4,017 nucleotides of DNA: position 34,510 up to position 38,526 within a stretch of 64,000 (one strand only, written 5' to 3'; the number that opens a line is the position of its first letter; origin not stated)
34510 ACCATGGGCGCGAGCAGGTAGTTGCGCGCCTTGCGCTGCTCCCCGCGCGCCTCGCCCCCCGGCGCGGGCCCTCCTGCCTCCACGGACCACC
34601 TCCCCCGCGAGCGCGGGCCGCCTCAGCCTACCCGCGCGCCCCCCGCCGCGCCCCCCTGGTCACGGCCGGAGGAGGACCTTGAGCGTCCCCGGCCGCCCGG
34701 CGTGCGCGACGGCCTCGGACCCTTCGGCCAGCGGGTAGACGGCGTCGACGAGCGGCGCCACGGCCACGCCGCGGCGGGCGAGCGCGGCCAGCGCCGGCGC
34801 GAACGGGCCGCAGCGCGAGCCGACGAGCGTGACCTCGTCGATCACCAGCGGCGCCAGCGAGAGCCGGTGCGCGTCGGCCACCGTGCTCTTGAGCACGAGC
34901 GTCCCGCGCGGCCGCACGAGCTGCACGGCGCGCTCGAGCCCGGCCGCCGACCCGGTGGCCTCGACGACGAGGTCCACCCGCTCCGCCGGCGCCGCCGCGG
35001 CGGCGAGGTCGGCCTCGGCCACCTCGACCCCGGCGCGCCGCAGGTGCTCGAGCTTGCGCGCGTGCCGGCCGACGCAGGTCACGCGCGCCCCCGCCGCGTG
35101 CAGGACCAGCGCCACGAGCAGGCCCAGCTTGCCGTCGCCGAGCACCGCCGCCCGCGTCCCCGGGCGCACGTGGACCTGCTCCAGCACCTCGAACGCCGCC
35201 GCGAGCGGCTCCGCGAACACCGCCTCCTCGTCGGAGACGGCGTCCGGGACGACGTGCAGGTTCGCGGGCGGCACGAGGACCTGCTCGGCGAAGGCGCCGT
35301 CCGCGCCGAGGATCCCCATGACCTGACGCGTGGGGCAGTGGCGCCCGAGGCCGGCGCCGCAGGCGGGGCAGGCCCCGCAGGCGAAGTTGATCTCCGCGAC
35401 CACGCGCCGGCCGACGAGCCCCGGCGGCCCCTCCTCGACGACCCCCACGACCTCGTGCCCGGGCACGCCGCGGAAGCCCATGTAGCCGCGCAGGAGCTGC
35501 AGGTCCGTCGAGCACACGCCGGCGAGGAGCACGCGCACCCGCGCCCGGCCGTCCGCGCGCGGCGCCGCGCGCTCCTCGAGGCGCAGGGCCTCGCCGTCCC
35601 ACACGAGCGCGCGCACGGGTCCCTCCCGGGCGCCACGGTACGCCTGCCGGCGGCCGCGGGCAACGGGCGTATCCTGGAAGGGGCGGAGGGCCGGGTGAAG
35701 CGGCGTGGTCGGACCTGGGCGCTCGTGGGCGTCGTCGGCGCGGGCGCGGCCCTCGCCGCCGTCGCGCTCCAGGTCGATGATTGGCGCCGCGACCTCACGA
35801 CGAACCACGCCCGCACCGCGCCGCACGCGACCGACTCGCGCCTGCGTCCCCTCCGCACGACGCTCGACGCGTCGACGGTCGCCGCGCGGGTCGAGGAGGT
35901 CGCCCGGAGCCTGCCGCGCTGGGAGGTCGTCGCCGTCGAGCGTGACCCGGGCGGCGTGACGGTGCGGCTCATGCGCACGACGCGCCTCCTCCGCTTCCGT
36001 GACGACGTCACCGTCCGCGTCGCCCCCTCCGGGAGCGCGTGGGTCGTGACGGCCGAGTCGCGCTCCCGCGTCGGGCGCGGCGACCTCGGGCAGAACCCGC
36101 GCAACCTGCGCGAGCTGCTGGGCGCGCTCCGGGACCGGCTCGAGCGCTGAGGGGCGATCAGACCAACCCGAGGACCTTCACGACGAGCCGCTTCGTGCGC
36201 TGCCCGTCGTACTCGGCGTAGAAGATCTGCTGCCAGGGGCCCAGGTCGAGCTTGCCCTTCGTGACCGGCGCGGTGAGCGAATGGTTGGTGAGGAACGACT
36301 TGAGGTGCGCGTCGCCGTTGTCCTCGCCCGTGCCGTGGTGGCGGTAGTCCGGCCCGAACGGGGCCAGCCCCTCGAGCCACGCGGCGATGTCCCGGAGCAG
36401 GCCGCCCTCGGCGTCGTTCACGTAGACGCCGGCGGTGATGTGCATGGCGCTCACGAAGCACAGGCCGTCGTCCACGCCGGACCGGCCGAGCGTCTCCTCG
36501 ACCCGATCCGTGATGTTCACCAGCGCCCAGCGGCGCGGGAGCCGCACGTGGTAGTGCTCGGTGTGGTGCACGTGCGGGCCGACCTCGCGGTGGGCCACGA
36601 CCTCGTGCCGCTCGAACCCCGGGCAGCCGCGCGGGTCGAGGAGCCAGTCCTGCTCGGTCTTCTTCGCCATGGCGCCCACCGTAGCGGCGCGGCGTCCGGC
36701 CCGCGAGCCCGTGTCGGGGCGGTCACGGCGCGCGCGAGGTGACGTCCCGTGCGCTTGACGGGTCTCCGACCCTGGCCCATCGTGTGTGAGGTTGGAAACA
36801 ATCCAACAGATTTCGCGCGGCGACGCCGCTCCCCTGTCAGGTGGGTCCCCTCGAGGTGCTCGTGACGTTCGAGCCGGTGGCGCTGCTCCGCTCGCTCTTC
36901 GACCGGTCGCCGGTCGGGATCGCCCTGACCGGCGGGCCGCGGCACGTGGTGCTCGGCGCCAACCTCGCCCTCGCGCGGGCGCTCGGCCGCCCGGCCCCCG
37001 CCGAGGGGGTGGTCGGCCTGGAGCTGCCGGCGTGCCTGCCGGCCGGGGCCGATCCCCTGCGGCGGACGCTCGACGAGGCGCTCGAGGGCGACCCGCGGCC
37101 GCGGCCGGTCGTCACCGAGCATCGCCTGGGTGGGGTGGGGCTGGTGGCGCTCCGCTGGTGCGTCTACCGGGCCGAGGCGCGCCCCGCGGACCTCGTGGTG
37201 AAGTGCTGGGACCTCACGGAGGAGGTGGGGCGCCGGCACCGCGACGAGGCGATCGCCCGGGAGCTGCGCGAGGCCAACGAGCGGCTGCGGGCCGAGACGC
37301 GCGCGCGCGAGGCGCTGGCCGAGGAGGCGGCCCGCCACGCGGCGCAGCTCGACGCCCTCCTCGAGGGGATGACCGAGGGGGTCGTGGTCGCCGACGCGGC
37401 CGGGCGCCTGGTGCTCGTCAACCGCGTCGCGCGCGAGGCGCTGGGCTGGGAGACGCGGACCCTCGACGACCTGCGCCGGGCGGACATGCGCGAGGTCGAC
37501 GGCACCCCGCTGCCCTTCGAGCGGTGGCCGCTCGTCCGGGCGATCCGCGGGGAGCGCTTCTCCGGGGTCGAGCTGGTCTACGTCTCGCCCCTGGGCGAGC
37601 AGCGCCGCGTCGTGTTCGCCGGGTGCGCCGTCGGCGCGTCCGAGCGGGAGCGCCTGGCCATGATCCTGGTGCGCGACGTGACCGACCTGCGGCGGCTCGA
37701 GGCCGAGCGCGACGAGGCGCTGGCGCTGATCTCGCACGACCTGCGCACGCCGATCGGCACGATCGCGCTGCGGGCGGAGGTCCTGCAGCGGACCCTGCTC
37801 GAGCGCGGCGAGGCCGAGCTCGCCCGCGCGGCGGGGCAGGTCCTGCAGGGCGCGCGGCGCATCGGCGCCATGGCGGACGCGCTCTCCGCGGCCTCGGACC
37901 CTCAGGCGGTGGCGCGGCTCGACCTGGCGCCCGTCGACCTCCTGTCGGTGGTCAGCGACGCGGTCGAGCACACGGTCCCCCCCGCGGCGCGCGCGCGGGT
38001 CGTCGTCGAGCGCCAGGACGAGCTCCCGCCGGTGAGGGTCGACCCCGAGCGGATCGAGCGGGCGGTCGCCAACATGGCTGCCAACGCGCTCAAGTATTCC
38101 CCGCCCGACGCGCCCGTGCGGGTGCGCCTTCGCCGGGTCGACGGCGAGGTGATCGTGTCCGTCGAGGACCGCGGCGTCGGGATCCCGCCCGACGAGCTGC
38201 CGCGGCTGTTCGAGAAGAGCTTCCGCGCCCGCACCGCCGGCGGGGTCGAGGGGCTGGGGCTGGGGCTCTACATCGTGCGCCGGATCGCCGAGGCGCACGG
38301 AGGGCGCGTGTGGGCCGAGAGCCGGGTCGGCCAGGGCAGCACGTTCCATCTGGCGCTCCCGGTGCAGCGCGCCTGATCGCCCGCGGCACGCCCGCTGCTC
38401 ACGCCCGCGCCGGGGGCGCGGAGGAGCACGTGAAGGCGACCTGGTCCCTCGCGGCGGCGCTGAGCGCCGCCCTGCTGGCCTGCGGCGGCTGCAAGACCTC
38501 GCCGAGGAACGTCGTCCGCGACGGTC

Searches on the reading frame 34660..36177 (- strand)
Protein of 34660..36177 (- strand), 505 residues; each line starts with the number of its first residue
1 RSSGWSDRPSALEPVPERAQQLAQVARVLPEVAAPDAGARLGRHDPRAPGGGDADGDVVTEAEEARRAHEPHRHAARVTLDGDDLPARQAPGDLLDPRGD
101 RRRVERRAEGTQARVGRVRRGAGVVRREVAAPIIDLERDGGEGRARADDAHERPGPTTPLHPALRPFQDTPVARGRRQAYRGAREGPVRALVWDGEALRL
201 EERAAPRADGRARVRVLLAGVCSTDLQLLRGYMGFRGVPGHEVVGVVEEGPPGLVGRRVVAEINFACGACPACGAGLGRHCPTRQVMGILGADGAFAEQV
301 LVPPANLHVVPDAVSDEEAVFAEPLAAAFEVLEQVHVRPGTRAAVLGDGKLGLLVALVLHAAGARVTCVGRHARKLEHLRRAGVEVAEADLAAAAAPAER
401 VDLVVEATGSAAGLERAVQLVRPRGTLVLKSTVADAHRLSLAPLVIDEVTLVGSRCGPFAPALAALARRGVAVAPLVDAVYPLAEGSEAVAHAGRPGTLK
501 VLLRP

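Call 10: search_protein_families(library=pfam, proteins=[window:34660-36177:-], max_evalue=0.01)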
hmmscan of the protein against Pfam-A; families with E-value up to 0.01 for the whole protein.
window:34660-36177:- (505 aa): 10 families
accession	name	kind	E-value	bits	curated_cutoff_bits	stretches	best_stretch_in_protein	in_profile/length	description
PF08240.17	ADH_N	-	7.1e-18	65.2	23.5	1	209-312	2-104/104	Alcohol dehydrogenase GroES-like domain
PF00107.32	ADH_zinc_N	-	1.3e-14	54.6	31.8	1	351-458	2-116/129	Zinc-binding dehydrogenase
PF16912.11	Glu_dehyd_C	-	2.2e-10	40.8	34.9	1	331-435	23-134/211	Glucose dehydrogenase C-terminus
PF02558.23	ApbA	-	6.2e-06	26.3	22.2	1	344-392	2-48/150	Ketopantoate reductase PanE/ApbA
PF01488.26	Shikimate_DH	-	5.5e-05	23.7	24.3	1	340-411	12-86/138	Shikimate / quinate 5-dehydrogenase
PF03721.20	UDPG_MGDP_dh_N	-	0.00072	19.6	27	1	342-396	2-56/187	UDP-glucose/GDP-mannose dehydrogenase family, NAD binding domain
PF13602.12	ADH_zinc_N_2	-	0.0023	19.3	27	1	394-492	17-122/134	Zinc-binding dehydrogenase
PF13241.12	NAD_binding_7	-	0.0048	17.9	22.1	1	340-430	7-91/104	Putative NAD(P)-binding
PF01494.25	FAD_binding_3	-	0.0052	16.5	22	1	342-385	3-46/349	FAD binding domain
PF00070.33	Pyr_redox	-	0.0057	17.6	22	0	342-376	1-35/82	Pyridine nucleotide-disulphide oxidoreductase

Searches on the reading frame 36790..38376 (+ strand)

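Call 10: search_protein_families(library=pfam, proteins=[window:36790-38376:+], max_evalue=0.01)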
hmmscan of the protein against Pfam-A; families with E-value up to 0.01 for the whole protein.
window:36790-38376:+ (528 aa): 6 families
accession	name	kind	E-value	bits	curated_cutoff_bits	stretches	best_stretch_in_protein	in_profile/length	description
PF02518.31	HATPase_c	-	1.3e-30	106.5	26.4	1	418-526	2-110/111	Histidine kinase-, DNA gyrase B-, and HSP90-like ATPase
PF13188.13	PAS_8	-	1.1e-10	41.5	21.8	1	186-236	2-46/65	PAS domain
PF00512.31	HisKA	-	1.1e-06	29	26.9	1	307-365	2-57/66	His Kinase A (phospho-acceptor) domain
PF13581.12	HATPase_c_2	-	1.5e-06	28.7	27.4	1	396-502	8-111/127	Histidine kinase-like ATPase domain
PF00989.32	PAS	-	2.9e-06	27.7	22.6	1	186-221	2-37/113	PAS fold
PF08448.16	PAS_4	-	0.0011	19.6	23.1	0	192-302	2-110/110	PAS fold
